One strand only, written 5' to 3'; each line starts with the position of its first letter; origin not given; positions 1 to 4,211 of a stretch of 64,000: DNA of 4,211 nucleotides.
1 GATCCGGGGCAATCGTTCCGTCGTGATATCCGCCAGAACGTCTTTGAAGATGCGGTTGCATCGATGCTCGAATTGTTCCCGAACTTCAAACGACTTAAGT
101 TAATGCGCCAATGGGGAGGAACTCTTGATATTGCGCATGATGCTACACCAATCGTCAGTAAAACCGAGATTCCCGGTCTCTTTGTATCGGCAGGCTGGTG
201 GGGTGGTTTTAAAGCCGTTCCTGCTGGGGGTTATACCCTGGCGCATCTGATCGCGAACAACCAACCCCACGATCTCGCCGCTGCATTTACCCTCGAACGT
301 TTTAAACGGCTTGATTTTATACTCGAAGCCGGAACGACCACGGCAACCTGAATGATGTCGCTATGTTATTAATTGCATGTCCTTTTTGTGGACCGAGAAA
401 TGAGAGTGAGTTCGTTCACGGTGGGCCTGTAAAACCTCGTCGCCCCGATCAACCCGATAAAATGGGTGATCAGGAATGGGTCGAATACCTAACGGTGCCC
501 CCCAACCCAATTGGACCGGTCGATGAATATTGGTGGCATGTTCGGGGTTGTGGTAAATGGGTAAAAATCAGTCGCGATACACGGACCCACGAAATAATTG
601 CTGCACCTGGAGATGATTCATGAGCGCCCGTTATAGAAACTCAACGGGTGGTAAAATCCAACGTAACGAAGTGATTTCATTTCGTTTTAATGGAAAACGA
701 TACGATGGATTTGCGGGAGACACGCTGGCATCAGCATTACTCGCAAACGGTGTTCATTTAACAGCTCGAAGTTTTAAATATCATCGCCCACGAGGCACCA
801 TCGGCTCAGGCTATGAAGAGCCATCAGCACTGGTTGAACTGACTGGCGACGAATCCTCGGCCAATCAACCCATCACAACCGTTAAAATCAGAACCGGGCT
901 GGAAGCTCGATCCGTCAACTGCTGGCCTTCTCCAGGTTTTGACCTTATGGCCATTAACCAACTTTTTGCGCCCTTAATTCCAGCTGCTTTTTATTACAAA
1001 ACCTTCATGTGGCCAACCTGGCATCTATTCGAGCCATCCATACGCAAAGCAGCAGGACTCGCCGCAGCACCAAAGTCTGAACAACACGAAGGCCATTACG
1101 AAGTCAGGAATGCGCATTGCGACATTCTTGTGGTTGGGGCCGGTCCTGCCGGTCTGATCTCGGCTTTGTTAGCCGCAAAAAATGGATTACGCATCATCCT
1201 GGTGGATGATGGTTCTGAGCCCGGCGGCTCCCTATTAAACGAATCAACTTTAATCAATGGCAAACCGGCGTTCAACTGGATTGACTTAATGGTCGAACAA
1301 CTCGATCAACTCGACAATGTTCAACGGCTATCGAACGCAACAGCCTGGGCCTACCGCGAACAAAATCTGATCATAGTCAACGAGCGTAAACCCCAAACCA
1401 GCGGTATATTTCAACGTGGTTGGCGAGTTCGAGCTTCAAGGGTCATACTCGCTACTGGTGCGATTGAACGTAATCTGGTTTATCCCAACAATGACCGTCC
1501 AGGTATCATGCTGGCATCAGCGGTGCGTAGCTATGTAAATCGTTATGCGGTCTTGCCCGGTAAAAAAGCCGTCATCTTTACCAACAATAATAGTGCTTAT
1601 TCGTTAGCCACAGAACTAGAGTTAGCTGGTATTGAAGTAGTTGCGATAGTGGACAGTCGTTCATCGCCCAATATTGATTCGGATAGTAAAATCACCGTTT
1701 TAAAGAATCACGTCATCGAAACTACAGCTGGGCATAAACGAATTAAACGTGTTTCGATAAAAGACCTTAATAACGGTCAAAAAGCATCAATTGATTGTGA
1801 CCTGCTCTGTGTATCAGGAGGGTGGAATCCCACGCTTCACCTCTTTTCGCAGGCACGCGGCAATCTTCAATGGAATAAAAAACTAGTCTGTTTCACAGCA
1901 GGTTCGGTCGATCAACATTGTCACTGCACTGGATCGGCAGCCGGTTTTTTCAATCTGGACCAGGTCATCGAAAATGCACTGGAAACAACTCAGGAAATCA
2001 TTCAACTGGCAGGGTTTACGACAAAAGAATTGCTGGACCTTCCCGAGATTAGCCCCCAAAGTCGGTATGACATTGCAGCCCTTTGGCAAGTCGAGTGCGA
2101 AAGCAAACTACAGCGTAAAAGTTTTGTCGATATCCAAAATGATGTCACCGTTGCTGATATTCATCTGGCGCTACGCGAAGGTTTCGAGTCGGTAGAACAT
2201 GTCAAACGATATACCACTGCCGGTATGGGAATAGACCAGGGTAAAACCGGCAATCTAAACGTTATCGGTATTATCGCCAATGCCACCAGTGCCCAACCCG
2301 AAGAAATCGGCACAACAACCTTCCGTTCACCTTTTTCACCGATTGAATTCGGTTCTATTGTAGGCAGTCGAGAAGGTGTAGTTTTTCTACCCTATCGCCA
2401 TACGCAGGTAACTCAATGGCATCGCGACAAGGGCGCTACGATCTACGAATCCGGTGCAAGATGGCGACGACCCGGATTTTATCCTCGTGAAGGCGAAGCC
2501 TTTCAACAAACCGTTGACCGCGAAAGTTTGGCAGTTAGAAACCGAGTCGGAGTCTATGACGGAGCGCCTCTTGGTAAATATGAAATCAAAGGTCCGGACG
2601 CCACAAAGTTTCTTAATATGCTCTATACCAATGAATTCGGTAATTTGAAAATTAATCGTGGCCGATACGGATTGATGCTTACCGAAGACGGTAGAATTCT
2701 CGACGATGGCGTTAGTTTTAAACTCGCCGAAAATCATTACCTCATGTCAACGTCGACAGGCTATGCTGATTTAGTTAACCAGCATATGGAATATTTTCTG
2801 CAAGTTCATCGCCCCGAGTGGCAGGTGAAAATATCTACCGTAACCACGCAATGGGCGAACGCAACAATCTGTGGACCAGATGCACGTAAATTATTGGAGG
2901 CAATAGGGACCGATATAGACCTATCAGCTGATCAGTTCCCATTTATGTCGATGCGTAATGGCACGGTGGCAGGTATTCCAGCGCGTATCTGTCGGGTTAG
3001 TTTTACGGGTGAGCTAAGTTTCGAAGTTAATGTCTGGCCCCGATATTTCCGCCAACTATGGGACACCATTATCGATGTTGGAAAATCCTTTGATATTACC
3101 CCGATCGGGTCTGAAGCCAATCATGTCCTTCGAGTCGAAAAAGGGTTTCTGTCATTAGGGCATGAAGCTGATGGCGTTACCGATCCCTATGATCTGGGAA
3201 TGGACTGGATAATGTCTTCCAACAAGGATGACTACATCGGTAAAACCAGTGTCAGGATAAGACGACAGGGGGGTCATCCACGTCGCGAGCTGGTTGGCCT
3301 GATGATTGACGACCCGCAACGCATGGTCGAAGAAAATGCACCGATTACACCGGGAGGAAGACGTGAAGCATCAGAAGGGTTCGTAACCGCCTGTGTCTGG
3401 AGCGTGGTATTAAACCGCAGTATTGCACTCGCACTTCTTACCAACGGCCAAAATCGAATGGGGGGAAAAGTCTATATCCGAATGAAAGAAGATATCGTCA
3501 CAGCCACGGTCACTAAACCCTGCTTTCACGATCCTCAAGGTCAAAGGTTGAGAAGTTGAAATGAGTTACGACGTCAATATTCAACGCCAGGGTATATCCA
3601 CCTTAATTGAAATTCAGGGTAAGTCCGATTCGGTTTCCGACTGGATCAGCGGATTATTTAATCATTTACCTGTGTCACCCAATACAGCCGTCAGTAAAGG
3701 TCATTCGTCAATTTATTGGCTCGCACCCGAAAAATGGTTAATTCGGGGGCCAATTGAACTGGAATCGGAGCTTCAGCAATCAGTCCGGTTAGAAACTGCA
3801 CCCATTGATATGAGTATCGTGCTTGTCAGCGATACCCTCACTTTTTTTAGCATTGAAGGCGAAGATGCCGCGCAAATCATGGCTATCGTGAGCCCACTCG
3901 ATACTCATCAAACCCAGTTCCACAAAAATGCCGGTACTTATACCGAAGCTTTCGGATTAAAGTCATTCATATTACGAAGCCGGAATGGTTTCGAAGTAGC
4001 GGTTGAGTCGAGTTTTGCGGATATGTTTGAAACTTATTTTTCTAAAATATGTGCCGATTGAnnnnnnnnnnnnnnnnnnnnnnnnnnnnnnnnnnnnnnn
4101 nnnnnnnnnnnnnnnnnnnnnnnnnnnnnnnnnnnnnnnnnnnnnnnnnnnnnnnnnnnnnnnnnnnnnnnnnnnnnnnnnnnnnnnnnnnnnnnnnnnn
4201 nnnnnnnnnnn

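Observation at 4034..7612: Aminotransferase plus split ComDE-type TPP decarboxylase plus AstE/AspA deacylase next to sarcosine oxidase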

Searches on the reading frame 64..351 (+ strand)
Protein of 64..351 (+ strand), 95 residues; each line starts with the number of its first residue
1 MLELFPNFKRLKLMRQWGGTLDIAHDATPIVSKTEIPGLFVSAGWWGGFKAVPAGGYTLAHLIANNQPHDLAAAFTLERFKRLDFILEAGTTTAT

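Call 8: search_protein_families(library=pfam, proteins=[window:64-351:+])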
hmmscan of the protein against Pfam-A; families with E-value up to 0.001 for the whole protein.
window:64-351:+ (95 aa): 1 family
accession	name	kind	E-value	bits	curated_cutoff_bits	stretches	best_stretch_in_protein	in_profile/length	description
PF01266.30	DAO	-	1.4e-05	25.3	27.9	1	2-62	294-353/353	FAD dependent oxidoreductase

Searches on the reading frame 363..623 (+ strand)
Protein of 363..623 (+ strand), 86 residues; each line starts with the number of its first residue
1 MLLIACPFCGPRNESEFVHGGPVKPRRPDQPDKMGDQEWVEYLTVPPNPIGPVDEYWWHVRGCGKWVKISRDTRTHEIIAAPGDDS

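Call 8: search_protein_families(library=pfam, proteins=[window:363-623:+])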
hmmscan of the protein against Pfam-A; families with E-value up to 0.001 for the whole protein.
window:363-623:+ (86 aa): 1 family
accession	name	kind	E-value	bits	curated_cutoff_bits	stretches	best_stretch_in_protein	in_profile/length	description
PF04267.17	SoxD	-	4.3e-29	100.9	27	1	3-80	1-78/82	Sarcosine oxidase, delta subunit family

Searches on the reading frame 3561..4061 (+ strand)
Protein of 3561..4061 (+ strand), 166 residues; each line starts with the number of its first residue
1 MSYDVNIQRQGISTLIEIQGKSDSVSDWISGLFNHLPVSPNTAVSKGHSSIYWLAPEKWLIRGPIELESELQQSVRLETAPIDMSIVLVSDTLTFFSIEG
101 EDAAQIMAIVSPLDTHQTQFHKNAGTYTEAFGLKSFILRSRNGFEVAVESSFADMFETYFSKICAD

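Call 3: search_protein_families(library=pfam, proteins=[window:3561-4061:+])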
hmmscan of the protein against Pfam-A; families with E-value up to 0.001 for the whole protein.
window:3561-4061:+ (166 aa): 1 family
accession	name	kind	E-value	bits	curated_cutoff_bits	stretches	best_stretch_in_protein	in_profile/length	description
PF04268.17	SoxG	-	7.5e-08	33.1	21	1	35-162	20-148/152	Sarcosine oxidase, gamma subunit family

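Call 4: search_protein_families(library=ncbifam, proteins=[window:3561-4061:+])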
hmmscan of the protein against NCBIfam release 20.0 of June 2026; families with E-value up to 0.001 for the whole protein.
window:3561-4061:+ (166 aa): 1 family
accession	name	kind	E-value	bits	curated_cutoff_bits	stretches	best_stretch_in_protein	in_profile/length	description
TIGR01375.1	soxG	subfamily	5.6e-14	52.3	143.95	1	35-160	20-146/152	sarcosine oxidase subunit gamma family protein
